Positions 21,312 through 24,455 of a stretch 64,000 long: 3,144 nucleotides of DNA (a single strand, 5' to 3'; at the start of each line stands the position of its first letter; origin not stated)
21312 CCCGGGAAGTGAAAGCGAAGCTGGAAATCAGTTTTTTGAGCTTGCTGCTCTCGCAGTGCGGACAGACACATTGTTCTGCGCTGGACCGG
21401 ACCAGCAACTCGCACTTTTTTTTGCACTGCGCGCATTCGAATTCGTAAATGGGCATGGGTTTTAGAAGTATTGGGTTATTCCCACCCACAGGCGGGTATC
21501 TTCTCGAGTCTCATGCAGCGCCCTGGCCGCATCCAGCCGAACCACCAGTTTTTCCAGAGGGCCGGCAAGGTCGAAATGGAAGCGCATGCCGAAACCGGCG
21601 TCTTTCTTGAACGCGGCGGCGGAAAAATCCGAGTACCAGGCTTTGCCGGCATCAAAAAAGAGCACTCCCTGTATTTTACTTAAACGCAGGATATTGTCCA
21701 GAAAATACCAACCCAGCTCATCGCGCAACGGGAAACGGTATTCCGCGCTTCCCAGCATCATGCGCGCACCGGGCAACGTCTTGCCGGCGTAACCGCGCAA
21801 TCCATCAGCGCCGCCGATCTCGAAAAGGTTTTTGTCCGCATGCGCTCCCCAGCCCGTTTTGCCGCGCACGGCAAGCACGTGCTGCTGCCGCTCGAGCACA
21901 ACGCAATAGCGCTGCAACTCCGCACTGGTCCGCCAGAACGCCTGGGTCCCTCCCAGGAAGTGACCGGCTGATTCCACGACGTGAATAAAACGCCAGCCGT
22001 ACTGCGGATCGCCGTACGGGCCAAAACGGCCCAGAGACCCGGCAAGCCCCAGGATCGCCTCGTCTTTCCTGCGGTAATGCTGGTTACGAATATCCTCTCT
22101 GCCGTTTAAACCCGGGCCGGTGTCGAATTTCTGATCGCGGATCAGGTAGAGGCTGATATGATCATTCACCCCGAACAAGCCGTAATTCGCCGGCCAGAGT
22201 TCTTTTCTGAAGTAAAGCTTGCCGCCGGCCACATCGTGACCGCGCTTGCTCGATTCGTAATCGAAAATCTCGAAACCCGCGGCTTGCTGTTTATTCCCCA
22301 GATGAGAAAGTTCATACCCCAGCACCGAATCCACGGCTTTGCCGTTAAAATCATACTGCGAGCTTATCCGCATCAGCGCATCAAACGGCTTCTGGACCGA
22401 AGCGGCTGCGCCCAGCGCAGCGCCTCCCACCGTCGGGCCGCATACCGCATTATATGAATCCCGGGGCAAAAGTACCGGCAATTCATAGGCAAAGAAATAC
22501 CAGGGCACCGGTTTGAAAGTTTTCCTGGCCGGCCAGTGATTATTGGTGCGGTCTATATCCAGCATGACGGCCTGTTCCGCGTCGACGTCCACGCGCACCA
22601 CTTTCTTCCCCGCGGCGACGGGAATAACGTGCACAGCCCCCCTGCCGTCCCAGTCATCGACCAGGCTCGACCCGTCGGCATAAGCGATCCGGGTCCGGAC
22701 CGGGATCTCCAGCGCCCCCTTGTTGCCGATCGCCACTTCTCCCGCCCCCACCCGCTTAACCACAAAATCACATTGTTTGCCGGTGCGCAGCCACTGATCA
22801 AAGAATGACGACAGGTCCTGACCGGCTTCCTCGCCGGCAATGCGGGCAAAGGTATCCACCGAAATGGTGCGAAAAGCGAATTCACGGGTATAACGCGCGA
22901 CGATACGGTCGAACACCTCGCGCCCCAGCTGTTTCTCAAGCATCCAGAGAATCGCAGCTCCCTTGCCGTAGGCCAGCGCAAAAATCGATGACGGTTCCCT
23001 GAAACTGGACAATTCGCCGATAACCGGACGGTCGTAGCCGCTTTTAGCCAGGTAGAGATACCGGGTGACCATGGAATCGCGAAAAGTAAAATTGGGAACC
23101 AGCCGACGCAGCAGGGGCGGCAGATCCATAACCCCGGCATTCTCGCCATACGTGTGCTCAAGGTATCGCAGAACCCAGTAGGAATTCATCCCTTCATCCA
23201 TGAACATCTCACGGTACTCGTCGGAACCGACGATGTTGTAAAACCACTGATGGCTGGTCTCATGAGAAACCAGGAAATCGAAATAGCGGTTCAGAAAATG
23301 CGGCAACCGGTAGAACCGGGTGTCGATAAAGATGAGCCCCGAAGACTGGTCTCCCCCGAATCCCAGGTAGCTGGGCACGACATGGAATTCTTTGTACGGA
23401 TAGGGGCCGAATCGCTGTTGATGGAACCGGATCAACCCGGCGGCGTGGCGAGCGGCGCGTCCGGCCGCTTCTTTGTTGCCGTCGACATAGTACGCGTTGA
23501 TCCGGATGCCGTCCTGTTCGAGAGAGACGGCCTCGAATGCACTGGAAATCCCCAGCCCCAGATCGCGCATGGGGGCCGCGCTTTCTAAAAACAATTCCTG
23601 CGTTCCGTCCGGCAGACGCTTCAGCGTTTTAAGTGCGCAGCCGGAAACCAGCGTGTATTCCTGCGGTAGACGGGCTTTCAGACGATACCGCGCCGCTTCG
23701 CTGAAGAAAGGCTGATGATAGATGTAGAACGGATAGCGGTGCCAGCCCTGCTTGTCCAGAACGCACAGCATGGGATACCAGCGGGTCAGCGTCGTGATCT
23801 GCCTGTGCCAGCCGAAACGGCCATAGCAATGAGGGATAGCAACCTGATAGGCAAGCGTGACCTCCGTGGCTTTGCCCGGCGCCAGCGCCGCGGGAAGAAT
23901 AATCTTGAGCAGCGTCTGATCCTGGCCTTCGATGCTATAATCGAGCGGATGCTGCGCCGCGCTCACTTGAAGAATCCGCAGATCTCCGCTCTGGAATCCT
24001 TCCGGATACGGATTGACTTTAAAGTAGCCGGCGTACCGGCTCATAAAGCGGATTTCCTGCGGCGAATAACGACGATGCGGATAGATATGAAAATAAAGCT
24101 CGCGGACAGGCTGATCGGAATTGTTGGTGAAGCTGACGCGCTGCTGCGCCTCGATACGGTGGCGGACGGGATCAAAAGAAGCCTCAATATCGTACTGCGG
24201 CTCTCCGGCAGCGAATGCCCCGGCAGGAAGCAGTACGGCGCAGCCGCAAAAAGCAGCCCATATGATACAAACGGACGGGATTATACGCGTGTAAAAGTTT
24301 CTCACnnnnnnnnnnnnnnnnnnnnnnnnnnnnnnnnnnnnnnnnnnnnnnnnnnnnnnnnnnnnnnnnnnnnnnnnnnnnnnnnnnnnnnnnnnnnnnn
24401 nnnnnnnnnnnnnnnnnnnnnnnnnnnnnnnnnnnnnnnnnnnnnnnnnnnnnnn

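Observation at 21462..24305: M1-family zinc aminopeptidase fused to an Omp85/BamA-type beta-barrel: candidate type Vd-like autotransporter with a protease passenger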

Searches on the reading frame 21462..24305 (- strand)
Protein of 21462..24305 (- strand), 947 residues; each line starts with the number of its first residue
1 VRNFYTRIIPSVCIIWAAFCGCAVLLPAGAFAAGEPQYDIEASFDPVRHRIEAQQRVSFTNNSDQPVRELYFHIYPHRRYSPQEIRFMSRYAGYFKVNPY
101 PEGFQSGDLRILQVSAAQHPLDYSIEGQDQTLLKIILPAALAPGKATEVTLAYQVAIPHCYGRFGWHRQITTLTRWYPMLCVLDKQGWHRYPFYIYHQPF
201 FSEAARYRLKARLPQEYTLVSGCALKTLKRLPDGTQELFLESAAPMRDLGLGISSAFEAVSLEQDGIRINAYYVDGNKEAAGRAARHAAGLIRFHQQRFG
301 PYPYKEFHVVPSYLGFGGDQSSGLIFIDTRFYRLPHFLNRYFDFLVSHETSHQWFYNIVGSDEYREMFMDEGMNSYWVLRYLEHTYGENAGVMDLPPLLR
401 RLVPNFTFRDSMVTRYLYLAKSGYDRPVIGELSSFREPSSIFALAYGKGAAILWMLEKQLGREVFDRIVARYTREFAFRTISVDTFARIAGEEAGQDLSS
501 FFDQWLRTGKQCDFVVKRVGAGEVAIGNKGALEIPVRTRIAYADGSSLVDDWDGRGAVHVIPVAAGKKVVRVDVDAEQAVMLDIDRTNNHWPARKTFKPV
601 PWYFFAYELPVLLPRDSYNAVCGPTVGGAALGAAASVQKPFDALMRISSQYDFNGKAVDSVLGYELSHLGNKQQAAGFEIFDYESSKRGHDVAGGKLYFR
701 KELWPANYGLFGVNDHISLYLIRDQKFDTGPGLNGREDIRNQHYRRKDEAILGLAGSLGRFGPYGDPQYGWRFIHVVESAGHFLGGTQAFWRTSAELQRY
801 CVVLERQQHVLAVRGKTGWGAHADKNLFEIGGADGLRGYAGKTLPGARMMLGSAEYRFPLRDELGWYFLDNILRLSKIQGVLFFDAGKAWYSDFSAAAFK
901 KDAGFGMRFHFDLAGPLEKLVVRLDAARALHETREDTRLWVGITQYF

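Call 3: search_protein_families(library=pfam, proteins=[window:21462-24305:-], max_evalue=1)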
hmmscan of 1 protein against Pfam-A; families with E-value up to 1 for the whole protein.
window:21462-24305:- (947 aa): 2 families
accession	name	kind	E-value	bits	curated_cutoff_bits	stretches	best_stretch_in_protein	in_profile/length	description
PF01433.26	Peptidase_M1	-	2.1e-22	80.2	27.7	1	290-505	8-218/218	Peptidase family M1 domain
PF01103.29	Omp85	-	1.1e-12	48.6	24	1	762-903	127-275/325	Omp85 superfamily domain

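Call 4: search_protein_families(library=ncbifam, proteins=[window:21462-24305:-], max_evalue=1)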
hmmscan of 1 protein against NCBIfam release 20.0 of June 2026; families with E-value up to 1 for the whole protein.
window:21462-24305:- (947 aa): 6 families
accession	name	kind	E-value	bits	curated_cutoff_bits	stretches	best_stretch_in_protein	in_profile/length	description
TIGR02412.1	pepN_strep_liv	equivalog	6.8e-11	41.2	591.2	1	290-509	231-442/832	aminopeptidase N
NF047779.1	Omp85_fam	subfamily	1.6e-09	37.8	200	1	766-947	241-423/423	Omp85 family outer membrane protein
TIGR02411.1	leuko_A4_hydro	equivalog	2.1e-09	36.6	761.7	1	288-487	226-414/600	leukotriene-A(4) hydrolase/aminopeptidase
TIGR03303.1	OM_YaeT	equivalog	2.1e-06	26.4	297.15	1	765-903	549-695/741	outer membrane protein assembly factor BamA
NF058613.1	OMPAssmBamADein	equivalog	4.4e-06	24.9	1050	1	785-913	700-824/857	outer membrane protein assembly factor BamA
TIGR02414.1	pepN_proteo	equivalog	0.0014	16.9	718.2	1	445-506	374-434/868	aminopeptidase N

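Call 5: search_solved_structures(query=window:21462-24305:-, max_evalue=1, show_alignments=2)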
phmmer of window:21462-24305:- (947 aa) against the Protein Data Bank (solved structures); distinct sequences matched with E-value up to 1: 96 (the best 60 are shown).
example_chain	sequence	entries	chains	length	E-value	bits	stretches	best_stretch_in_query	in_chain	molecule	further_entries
3cia_A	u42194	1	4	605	7.9e-14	54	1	233-489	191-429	cold-active aminopeptidase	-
7zyf_A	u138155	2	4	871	3.5e-11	45.3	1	121-495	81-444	Leucyl-cystinyl aminopeptidase, pregnancy serum form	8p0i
4p8q_A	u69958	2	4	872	3.5e-11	45.3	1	121-495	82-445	Leucyl-cystinyl aminopeptidase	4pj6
8cgp_A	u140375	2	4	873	3.5e-11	45.3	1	121-495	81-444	Leucyl-cystinyl aminopeptidase, pregnancy serum form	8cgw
5mj6_A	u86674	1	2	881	3.5e-11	45.2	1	121-495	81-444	Leucyl-cystinyl aminopeptidase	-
4z7i_A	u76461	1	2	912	3.9e-11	45.1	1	121-495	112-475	Leucyl-cystinyl aminopeptidase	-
5c97_A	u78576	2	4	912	3.9e-11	45.1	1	121-495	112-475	Leucyl-cystinyl aminopeptidase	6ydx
6ea4_A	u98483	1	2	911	2.7e-10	42.3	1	134-484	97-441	Endoplasmic reticulum aminopeptidase 2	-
7p7p_A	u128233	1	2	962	3e-10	42.2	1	134-484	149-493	Endoplasmic reticulum aminopeptidase 2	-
7nsk_A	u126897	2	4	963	3e-10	42.2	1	134-484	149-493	Endoplasmic reticulum aminopeptidase 2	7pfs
7nup_A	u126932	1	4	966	3.1e-10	42.1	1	134-484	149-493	Endoplasmic reticulum aminopeptidase 2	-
3se6_A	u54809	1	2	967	3.1e-10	42.1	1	134-484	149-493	Endoplasmic reticulum aminopeptidase 2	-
5ab0_A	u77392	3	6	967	3.1e-10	42.1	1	134-484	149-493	ENDOPLASMATIC RETICULUM AMINOPEPTIDASE 2 | Endoplasmic reticulum aminopeptidase 2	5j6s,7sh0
4e36_A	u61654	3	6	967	5.8e-10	41.2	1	134-484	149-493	Endoplasmic reticulum aminopeptidase 2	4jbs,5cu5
5ab2_A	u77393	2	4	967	5.8e-10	41.2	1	134-484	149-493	ENDOPLASMIC RETICULUM AMINOPEPTIDASE 2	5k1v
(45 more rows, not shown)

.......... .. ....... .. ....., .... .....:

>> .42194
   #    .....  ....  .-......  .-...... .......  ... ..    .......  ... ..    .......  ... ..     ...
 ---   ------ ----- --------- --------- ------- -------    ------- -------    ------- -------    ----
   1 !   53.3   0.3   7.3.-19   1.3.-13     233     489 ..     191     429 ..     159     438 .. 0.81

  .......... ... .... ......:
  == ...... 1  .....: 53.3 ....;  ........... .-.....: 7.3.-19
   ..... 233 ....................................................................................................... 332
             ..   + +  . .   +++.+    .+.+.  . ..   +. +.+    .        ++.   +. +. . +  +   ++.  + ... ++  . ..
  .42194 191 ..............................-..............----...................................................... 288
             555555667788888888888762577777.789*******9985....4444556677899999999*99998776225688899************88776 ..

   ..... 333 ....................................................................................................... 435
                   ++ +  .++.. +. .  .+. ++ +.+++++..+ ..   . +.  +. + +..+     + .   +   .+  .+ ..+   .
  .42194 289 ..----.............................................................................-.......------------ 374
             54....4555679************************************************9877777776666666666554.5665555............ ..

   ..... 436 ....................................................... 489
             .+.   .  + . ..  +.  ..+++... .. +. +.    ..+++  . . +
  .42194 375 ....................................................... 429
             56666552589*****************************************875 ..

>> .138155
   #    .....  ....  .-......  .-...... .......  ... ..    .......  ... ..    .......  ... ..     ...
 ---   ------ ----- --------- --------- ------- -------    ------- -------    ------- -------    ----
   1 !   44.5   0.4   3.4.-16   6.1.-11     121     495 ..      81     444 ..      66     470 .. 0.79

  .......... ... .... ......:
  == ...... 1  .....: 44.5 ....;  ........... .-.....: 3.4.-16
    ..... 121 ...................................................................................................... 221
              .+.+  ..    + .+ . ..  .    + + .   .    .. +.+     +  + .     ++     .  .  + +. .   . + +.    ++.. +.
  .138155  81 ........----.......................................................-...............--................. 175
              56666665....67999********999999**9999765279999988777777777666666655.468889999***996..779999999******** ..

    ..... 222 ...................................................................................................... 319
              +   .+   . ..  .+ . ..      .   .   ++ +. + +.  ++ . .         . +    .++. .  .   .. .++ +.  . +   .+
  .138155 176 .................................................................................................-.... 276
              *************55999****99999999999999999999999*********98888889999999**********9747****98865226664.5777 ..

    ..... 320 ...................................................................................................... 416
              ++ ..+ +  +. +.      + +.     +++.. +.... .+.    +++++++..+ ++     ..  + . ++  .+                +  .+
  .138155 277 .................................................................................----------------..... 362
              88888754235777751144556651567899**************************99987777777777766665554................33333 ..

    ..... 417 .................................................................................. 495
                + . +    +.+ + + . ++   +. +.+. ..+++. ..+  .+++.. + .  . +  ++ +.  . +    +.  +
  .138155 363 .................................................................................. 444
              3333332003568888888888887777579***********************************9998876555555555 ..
